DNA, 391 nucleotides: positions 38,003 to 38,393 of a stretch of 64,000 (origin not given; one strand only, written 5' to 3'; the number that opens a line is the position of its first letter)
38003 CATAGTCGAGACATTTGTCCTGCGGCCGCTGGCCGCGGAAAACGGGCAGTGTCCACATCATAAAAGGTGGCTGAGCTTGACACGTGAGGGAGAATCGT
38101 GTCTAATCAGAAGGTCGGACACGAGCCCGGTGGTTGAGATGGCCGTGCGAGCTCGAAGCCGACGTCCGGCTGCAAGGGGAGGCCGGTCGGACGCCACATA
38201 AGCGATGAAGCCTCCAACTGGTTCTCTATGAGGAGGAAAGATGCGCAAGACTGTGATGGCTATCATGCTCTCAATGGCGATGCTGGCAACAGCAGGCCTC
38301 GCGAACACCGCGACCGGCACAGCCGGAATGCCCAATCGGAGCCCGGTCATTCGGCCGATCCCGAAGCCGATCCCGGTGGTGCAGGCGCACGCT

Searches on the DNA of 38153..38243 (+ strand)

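Call 28: build_rna_model(alignment_id=A5, structure=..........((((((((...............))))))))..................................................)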
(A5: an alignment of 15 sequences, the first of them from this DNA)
Model R1 built from alignment A5 (15 sequences, 91 columns); structure: as given.
model positions 85; base pairs 8; branch points 0; effective number of sequences 2.43; information 0.668 bits per position. Calibrated on 0.2 Mb of random sequence (short: E-values are rough).
structure used (alignment columns):
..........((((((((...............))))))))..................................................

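Call 29: search_with_rna_model(model_id=R1, sources=[window, L126, L127, L128, L129, L130, L131, L132, L133, L134, L135, L136, L137, L138, L139, L140, L141, L142, L143, L144, L149, L153, L157, L161, L164, L167, L169, L171, L179, L181, L183, L185, L186, L187, L189, L191, L193, L195], max_evalue=1)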
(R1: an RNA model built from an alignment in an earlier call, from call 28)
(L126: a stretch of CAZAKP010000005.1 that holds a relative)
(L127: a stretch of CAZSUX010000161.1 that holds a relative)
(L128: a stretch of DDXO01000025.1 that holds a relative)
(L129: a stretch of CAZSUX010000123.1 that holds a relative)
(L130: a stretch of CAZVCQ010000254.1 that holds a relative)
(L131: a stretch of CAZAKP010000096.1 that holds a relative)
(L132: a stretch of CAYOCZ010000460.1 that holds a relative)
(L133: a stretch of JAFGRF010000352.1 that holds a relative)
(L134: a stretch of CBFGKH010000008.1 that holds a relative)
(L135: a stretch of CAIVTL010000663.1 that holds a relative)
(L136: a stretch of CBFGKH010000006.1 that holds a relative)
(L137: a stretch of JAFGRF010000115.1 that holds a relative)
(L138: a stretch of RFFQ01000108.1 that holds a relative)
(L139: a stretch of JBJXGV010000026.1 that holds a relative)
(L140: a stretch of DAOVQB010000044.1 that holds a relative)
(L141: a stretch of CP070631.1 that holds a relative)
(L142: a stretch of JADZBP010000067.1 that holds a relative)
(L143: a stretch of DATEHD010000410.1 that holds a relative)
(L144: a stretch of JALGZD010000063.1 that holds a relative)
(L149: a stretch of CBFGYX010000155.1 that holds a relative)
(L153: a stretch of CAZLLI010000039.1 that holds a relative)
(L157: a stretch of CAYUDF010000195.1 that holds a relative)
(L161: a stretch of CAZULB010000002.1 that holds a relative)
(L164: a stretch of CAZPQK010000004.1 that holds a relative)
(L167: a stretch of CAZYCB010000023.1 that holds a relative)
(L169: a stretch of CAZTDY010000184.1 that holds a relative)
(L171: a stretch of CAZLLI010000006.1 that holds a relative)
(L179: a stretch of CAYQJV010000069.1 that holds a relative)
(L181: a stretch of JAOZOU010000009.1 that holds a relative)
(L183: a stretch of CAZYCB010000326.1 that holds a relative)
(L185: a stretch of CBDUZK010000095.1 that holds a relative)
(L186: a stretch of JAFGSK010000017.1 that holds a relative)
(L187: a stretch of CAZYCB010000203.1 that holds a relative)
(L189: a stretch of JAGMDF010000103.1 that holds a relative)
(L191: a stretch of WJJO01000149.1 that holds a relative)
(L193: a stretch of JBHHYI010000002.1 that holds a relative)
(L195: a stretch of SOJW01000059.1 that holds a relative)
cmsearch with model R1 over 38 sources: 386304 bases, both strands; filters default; matches with E-value up to 1: 15.
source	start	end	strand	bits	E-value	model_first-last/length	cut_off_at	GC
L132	1486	1570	+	99.2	1.2e-23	1-85/85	no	0.62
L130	1742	1826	+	98.5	2e-23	1-85/85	no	0.65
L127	3707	3791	+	97.8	3.1e-23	1-85/85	no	0.62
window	43785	43868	+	90.7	2.4e-21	1-85/85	no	0.68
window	49405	49489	+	89.4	5.2e-21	1-85/85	no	0.71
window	46582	46666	+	88.8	7.6e-21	1-85/85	no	0.66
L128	4909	4992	+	86.7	2.9e-20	1-85/85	no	0.67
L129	5822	5905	+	86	4.3e-20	1-85/85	no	0.62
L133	425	509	+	85.8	5e-20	1-85/85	no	0.66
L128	1823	1907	+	81.9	5.5e-19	1-85/85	no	0.61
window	38153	38243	+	81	9.5e-19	1-85/85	no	0.59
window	41280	41369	+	80.7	1.1e-18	1-85/85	no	0.67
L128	6552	6634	+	79.7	2.1e-18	1-85/85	no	0.65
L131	5829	5913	+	79.6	2.2e-18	1-85/85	no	0.69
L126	5860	5943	+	77.2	9.9e-18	1-85/85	no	0.65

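Call 34: search_with_rna_model(model_id=R1, sources=[L197, L198, L199, L134, L135, L136], max_evalue=10, filters=off)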
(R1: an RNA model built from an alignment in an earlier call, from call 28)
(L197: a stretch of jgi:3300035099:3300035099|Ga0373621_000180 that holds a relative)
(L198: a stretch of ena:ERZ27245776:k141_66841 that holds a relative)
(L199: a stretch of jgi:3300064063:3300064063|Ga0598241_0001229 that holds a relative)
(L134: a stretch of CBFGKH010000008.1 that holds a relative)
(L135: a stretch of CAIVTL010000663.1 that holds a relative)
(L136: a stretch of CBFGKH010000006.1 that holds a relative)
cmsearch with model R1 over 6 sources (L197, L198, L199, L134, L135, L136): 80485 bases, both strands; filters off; matches with E-value up to 10: 31.
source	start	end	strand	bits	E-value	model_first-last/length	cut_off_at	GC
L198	9920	10003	+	97.1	9.7e-24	1-85/85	no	0.62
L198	12487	12570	+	91.8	2.6e-22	1-85/85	no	0.62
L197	9308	9391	+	84.2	2.8e-20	1-85/85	no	0.62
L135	861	970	+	11.6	0.78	1-85/85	no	0.6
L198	7854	7928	-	11.5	0.84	1-85/85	no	0.57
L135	3146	3202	+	11.4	0.89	1-85/85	no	0.63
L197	12717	12753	+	10.7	1.3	1-85/85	no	0.59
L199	7814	7908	-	10.5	1.5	1-85/85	no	0.63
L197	17434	17476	-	10.1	1.9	1-85/85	no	0.65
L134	898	969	-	10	2.1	1-85/85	no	0.71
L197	9314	9347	-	9.6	2.6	11-45/85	no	0.74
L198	13903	13973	-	9.5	2.8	1-85/85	no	0.66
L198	10993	11068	-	9.5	2.9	1-85/85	no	0.61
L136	4642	4660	-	9.3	3.2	17-35/85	no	0.79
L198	10673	10758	-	9.1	3.5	1-85/85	no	0.64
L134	150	195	+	8.6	4.8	1-85/85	no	0.57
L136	8401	8442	+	8.6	5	1-85/85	no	0.57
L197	9006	9039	-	8.5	5.3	1-85/85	no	0.53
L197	3107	3166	-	8.4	5.7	1-85/85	no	0.57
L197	14902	14941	-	8.3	5.8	1-85/85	no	0.5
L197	1745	1816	+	8.1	6.9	1-85/85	no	0.64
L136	2478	2532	+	8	7.1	1-85/85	no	0.6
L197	18510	18543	+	7.9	7.7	1-85/85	no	0.59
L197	9123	9159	-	7.9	7.7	1-85/85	no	0.73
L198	9927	9960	-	7.8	7.9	11-44/85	no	0.71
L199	11819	11917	-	7.8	8.1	1-85/85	no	0.66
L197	11238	11311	+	7.7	8.3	1-85/85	no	0.65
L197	17583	17691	-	7.6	9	11-47/85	no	0.67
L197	4833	4868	-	7.5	9.6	1-85/85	no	0.53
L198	12494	12527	-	7.5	9.9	11-44/85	no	0.74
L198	645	695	-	7.5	10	1-85/85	no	0.71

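Call 41: search_with_rna_model(model_id=R1, sources=[L007, L008, L009, L010, L011, L012, L013, L014, L015, L016, L017, L018, L019, L020, L021, L022, L023, L024, L025, L026, L027, L028, L029, L030, L031, L032, L033, L034, L035, L036, L037, L038, L039, L040, L041, L042, L043, L044, L045, L046, L047, L048, L049, L050, L051, L052, L053, L054, L055, L056, L057, L058, L059, L060, L061, L062, L063, L064, L065, L066, L067, L068, L069, L070, L071, L072, L073, L074, L075, L076, L077, L078, L079, L080, L081, L082, L083, L084, L085, L086, L087, L088, L089, L090, L091, L092, L093, L094, L095, L096, L097, L098, L099, L100, L101, L102, L103, L104, L105, L106], max_evalue=0.01)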
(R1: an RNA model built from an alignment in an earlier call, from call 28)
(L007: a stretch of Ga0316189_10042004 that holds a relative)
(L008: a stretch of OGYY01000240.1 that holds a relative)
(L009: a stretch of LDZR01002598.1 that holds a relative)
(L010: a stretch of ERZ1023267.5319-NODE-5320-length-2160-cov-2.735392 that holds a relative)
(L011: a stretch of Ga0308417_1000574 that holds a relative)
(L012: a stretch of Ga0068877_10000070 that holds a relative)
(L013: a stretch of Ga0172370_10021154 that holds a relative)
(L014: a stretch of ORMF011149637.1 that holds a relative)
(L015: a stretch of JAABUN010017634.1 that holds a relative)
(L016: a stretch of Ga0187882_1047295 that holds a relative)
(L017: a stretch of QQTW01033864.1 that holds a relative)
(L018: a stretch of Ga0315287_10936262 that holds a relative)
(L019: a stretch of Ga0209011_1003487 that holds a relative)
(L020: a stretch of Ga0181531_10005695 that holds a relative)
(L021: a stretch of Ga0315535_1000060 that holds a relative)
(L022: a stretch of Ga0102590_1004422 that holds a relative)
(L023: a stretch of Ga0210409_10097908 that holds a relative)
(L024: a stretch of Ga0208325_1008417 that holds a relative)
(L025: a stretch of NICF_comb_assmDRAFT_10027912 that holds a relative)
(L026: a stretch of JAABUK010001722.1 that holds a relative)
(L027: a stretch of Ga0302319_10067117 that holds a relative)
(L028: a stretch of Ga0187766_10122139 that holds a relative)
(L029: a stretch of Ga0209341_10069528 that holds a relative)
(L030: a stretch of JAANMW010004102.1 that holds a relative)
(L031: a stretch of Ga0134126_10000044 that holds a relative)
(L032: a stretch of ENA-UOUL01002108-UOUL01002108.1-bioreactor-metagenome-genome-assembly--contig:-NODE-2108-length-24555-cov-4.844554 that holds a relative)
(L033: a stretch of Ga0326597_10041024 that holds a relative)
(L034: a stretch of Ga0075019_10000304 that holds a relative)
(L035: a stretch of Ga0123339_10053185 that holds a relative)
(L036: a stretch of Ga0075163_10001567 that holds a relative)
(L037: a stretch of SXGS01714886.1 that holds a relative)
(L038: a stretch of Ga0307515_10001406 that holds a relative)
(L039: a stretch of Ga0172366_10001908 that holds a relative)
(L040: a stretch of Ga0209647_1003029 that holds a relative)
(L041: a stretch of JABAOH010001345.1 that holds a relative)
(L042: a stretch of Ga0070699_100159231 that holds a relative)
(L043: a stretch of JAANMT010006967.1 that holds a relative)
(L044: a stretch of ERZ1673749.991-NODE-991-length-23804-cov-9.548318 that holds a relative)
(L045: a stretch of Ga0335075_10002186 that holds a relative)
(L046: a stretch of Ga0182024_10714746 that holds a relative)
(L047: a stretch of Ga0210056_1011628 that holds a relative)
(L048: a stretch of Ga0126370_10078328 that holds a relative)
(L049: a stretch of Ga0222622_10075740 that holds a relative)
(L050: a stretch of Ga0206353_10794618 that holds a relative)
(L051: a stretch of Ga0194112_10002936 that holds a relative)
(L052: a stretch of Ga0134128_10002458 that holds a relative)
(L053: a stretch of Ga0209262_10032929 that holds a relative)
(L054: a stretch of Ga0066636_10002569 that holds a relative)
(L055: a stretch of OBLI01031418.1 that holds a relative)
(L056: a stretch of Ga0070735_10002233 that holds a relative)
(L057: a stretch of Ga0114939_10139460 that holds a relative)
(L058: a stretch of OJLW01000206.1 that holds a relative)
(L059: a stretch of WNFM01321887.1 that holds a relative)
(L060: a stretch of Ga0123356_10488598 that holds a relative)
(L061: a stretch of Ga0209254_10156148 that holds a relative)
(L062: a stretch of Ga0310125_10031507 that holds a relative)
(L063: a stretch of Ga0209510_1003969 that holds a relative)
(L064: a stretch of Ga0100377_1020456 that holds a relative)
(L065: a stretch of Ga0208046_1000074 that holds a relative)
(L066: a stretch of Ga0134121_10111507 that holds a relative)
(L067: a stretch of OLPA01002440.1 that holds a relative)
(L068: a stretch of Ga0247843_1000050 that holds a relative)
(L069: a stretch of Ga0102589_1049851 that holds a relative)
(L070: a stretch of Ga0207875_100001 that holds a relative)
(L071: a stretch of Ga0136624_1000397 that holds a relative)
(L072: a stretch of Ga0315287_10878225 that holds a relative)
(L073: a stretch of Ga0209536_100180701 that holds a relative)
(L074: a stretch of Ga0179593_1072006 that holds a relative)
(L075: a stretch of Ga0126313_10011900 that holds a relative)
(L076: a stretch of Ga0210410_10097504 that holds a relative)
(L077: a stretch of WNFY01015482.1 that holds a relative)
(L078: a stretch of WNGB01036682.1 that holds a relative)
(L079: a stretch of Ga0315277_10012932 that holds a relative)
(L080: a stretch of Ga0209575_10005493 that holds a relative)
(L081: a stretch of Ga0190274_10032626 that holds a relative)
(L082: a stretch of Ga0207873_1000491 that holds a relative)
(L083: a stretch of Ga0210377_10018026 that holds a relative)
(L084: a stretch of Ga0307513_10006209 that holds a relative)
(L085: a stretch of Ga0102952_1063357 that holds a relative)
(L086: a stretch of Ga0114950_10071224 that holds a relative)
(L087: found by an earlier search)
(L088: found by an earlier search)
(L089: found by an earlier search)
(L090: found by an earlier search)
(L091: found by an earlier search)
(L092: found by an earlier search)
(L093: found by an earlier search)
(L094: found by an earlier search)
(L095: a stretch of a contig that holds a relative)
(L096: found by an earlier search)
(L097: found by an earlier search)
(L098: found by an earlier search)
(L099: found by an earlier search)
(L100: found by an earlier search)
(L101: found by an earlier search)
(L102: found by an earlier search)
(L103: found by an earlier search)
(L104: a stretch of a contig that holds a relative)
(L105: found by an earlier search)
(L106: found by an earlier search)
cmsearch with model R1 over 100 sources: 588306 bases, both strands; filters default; matches with E-value up to 0.01: 7.
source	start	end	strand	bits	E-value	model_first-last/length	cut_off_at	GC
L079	9289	9373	-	99.7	1.4e-23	1-85/85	no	0.62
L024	1172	1256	+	99.2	1.9e-23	1-85/85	no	0.62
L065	1643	1726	-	97.1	7e-23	1-85/85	no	0.62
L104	33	117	-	96.8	8.5e-23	1-85/85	no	0.62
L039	3679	3762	-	91.2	2.7e-21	1-85/85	no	0.64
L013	1508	1591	+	77.2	1.5e-17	1-85/85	no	0.65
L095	6124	6207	-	77.2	1.5e-17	1-85/85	no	0.65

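Call 46: search_with_rna_model(model_id=R1, sources=[window, L001, L004, L013, L024, L039, L065, L079, L104, L126, L127, L128, L129, L130, L131, L132, L133, L197, L198, L200, L201, L202, L107, L108, L109, L110, L111, L112, L113, L114, L115, L116, L117, L118, L119, L120, L121, L122, L123, L124, L125], max_evalue=0.01, make_alignment=true)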
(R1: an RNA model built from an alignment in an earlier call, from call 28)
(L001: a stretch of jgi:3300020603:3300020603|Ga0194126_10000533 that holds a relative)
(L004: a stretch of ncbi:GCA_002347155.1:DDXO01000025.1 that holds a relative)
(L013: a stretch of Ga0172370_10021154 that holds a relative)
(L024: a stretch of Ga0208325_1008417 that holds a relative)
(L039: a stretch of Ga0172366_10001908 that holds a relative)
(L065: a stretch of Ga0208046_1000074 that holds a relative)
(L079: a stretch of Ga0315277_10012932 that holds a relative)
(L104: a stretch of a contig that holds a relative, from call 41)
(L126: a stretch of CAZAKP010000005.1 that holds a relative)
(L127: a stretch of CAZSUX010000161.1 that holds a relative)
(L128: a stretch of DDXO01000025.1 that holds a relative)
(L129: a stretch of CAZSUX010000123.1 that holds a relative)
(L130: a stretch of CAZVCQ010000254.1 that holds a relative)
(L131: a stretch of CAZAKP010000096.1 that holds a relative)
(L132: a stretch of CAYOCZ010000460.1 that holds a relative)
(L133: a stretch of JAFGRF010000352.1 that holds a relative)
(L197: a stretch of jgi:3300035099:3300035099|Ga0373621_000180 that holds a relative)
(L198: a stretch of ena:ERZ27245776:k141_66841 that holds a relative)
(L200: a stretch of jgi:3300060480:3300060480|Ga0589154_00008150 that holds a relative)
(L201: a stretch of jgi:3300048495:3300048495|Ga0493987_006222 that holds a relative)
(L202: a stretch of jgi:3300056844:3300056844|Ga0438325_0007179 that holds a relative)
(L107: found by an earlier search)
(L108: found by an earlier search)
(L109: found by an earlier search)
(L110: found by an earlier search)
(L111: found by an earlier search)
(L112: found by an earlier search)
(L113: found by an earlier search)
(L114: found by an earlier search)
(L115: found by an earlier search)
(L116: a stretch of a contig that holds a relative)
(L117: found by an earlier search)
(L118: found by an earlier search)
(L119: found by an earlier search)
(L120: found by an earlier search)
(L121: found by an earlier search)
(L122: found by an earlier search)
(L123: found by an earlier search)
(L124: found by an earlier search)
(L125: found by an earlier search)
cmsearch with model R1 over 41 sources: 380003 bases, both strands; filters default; matches with E-value up to 0.01: 31.
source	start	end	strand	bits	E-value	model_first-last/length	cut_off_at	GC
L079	9289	9373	-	99.7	9.1e-24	1-85/85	no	0.62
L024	1172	1256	+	99.2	1.2e-23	1-85/85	no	0.62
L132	1486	1570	+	99.2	1.2e-23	1-85/85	no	0.62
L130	1742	1826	+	98.5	1.9e-23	1-85/85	no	0.65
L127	3707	3791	+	97.8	3e-23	1-85/85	no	0.62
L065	1643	1726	-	97.1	4.5e-23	1-85/85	no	0.62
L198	9920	10003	+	97.1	4.5e-23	1-85/85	no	0.62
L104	33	117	-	96.8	5.5e-23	1-85/85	no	0.62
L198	12487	12570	+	91.8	1.2e-21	1-85/85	no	0.62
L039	3679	3762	-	91.2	1.7e-21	1-85/85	no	0.64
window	43785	43868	+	90.7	2.3e-21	1-85/85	no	0.68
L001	9920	10003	+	90.2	3.3e-21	1-85/85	no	0.68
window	49405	49489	+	89.4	5.1e-21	1-85/85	no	0.71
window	46582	46666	+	88.8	7.4e-21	1-85/85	no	0.66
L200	7109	7193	+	88.5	9.3e-21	1-85/85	no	0.64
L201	18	102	+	88.5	9.3e-21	1-85/85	no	0.64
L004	8278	8361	+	86.7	2.8e-20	1-85/85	no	0.67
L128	4909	4992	+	86.7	2.8e-20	1-85/85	no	0.67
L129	5822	5905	+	86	4.2e-20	1-85/85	no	0.62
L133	425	509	+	85.8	5e-20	1-85/85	no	0.66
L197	9308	9391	+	84.2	1.3e-19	1-85/85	no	0.62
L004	5192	5276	+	81.9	5.4e-19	1-85/85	no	0.61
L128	1823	1907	+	81.9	5.4e-19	1-85/85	no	0.61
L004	9921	10003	+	79.7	2e-18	1-85/85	no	0.65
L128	6552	6634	+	79.7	2e-18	1-85/85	no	0.65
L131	5829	5913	+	79.6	2.2e-18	1-85/85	no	0.69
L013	1508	1591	+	77.2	9.8e-18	1-85/85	no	0.65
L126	5860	5943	+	77.2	9.8e-18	1-85/85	no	0.65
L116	13793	13825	-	22.5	0.0043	11-44/85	no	0.79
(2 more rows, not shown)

Alignment A6: 31 matches aligned to the model, 91 columns, each read 5' to 3' on its own strand. Consensus structure (alignment columns), stored with it:
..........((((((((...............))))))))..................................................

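Call 73: search_with_rna_model(model_id=R1, source=L203, max_evalue=1, filters=off, show_alignments=2)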
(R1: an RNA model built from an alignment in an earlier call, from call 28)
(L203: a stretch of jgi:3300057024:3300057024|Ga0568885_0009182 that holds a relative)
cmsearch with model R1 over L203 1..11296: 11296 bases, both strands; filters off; matches with E-value up to 1: 2.
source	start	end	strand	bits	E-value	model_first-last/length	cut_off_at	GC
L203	5435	5518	+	59.9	1.2e-14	1-85/85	no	0.73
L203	6814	6884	-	11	0.16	1-85/85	no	0.66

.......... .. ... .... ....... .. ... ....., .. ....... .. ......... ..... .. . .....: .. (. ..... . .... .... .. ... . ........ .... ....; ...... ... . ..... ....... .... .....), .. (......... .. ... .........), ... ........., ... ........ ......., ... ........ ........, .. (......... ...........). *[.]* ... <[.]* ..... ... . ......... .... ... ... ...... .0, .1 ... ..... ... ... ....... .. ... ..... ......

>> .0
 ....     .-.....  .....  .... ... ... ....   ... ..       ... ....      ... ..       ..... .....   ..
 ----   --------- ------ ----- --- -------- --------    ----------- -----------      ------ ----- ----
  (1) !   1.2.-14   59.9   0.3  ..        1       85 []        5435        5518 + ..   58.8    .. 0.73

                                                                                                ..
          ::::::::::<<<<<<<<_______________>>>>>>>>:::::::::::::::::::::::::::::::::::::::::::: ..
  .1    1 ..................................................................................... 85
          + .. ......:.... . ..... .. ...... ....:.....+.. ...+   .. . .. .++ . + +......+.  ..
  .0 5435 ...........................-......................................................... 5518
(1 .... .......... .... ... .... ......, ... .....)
